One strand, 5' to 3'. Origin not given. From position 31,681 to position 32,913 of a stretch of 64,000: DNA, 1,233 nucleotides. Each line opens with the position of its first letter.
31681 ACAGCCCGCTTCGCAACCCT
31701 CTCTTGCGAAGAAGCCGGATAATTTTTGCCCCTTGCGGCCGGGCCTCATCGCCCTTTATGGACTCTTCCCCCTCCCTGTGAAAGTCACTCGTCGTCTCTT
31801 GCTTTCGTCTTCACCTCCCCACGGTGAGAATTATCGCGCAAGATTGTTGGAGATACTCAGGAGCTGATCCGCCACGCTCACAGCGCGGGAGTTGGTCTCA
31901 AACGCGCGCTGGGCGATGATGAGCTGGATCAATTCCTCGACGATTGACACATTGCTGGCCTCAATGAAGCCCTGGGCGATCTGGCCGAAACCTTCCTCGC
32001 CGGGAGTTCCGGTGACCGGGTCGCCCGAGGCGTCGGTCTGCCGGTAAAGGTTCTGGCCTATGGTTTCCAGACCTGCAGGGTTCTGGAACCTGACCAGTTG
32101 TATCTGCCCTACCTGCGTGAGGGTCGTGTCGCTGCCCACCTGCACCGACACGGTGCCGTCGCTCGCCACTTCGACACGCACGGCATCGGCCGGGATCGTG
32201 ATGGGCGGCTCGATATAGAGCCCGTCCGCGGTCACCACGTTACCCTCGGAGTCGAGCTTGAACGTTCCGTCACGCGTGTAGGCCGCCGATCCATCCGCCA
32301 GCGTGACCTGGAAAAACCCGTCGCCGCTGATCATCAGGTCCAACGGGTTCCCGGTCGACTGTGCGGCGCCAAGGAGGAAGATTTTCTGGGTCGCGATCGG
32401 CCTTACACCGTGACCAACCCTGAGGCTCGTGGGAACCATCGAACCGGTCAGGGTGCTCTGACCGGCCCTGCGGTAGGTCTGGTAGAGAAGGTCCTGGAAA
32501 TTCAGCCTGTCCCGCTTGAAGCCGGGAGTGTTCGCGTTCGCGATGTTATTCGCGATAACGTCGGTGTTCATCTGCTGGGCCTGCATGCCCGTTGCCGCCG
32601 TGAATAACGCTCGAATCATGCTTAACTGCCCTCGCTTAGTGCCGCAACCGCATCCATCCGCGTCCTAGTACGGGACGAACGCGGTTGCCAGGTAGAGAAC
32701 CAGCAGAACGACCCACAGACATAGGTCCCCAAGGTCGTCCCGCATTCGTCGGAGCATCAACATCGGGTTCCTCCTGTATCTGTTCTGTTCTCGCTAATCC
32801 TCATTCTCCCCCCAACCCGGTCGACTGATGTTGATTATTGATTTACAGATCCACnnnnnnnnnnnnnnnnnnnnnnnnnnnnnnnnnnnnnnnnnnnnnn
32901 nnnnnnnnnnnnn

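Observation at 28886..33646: Compact flgF-flgG-flgA-flgH-flgI operon without flgJ, with a 32-aa membrane peptide ORF between flgF and flgG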

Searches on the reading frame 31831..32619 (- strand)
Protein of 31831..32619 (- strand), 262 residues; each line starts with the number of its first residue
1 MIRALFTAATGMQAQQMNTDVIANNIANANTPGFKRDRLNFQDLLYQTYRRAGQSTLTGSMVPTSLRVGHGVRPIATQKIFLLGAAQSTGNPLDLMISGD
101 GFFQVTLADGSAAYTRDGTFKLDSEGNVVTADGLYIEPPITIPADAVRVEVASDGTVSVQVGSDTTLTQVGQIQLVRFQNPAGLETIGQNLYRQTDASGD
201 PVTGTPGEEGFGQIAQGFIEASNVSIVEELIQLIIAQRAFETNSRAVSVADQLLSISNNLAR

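Call 4: search_protein_families(library=pfam, proteins=[window:31831-32619:-])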
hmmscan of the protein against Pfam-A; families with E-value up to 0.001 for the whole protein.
window:31831-32619:- (262 aa): 3 families
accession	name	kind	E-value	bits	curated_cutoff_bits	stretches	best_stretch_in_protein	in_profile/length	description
PF22692.1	LlgE_F_G_D1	-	1.4e-26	92.9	27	1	96-159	1-64/64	Flagellar hook protein FlgE/F/G D1 domain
PF06429.18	Flg_bbr_C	-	2.2e-17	62.7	23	1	215-260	1-46/46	Flagellar basal body rod FlgEFG protein C-terminal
PF00460.25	Flg_bb_rod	-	8.8e-12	45.2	20.7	1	7-35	3-31/31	Flagella basal body rod protein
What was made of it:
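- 31831..32619 (-): flgG (distal rod protein), 262 aa. Pfam match in call 4.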

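Call 67: search_protein_families(library=ncbifam, proteins=[window:31831-32619:-], max_evalue=0.01)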
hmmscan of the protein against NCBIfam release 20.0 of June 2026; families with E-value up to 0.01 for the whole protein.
window:31831-32619:- (262 aa): 36 families (the best 25 are shown)
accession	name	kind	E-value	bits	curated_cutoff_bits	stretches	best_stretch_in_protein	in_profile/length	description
TIGR02488.1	flgG_G_neg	equivalog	9e-107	356.4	252.75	1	4-259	1-257/259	flagellar basal-body rod protein FlgG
NF009456.0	PRK12816.1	equivalog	1.9e-101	339.2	416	1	1-262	1-264/264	flagellar basal body rod protein FlgG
TIGR03506.1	FlgEFG_subfam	subfamily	7.4e-77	259.4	70.25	2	3-136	1-121/351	flagellar hook-basal body complex protein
NF009278.1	PRK12636.1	equivalog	2.9e-70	236.8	350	1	1-260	1-261/263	flagellar basal body rod protein FlgG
NF004241.1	PRK05682.1-5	equivalog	1.6e-60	205.5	469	2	1-136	1-135/446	flagellar hook protein FlgE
NF004238.1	PRK05682.1-1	equivalog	2.6e-53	181.8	400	2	8-135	6-120/414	flagellar hook protein FlgE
TIGR02489.1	flgE_epsilon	equivalog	1.9e-52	178.8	412.85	2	1-154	1-153/719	flagellar hook protein FlgE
TIGR02490.1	flgF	equivalog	1.1e-49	169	178.5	1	6-241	2-218/218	flagellar basal-body rod protein FlgF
NF004240.1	PRK05682.1-4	equivalog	2.6e-45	155.6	472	2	148-253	331-435/443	flagellar hook protein FlgE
NF004243.1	PRK05682.2-2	equivalog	5.2e-41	141.1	801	2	143-262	302-420/420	flagellar hook protein FlgE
NF009331.1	PRK12689.1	equivalog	2.5e-40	138.2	347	1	14-253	14-240/252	flagellar basal-body rod protein FlgF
NF009280.2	PRK12640.1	subfamily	5e-39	134.4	210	1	1-260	1-242/246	flagellar basal body rod protein FlgF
NF004242.0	PRK05682.2-1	equivalog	2e-37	129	365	2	2-137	4-128/422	flagellar hook protein FlgE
NF005286.1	PRK06803.1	equivalog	1e-36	126.9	467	2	149-254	291-395/402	flagellar hook protein FlgE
NF009332.0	PRK12690.1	equivalog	1.9e-35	122.3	288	1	5-251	5-226/239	flagellar hook-basal body complex protein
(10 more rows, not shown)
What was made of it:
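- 31831..32619 (-): TIGR02488 flgG_G_neg scores 356.4 bits against a cut-off of 252.75 (call 67).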

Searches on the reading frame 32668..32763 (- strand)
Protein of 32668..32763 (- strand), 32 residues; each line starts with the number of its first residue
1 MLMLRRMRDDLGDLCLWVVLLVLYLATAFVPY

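Call 34: search_protein_families(library=pfam, proteins=[window:32668-32763:-], max_evalue=10)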
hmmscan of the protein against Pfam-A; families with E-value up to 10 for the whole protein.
seq(32 aa): 0 families

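Call 41: search_protein_representatives(alignment_id=A3)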
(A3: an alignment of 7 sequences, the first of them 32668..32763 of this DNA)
Query: 7 sequences, 32 profile positions. Proteins with E-value up to 0.001 (for the whole library): 12; up to 1e-10: 6; up to 1e-30: 0. The best 12 are listed.
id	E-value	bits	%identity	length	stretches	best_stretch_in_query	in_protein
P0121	5.8e-17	77.0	-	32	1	1-32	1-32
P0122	1.4e-14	69.4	-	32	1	1-32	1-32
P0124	2.3e-14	68.7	-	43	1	1-32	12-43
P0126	4.8e-14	67.7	-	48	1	1-32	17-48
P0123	2.2e-13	65.6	-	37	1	1-32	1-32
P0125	3.9e-13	64.8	-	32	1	1-32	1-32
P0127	1.9e-08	49.8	-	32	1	1-29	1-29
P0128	3.4e-07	45.8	-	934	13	2-20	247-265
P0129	3.5e-07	45.8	-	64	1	4-32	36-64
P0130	4.5e-06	42.2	-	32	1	1-32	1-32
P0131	6.0e-06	41.8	-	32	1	1-32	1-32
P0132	7.5e-04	35.1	-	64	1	6-32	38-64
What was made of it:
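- Closest known: Small single-pass membrane proteins that act as accessory subunits of larger complexes. Different: There is no sequence similarity (calls 34, 41).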

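Call 67: search_protein_families(library=ncbifam, proteins=[window:32668-32763:-], max_evalue=0.01)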
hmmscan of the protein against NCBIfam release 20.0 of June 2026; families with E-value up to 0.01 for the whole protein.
seq(32 aa): 0 families

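Call 81: predict_structure(alignment_id=A3)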
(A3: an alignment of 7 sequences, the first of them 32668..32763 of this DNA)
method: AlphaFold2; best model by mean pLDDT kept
length: 32 residues; sequences in the alignment: 7
mean_pLDDT: 84.8   pTM: 0.42
mean pLDDT of the five models: 84.8, 84.8, 82.5, 81.6, 80.3
residues with pLDDT >= 90: 14; 70-90: 15; 50-70: 3; < 50: 0
segments of 3 or more residues with pLDDT < 50: none
pLDDT, mean of each block of 10 residues (from residue 1): 79 94 87 60
secondary structure, 60 per line:
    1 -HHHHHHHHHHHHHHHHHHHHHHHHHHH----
elements in order: H2-28
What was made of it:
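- On Single-pass membrane peptide: AlphaFold2 predicts a helix over residues 2-28 with pLDDT 84.8 (call 81).
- AlphaFold2 predicts a single helix over residues 2-28 with pLDDT 84.8 (call 81).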
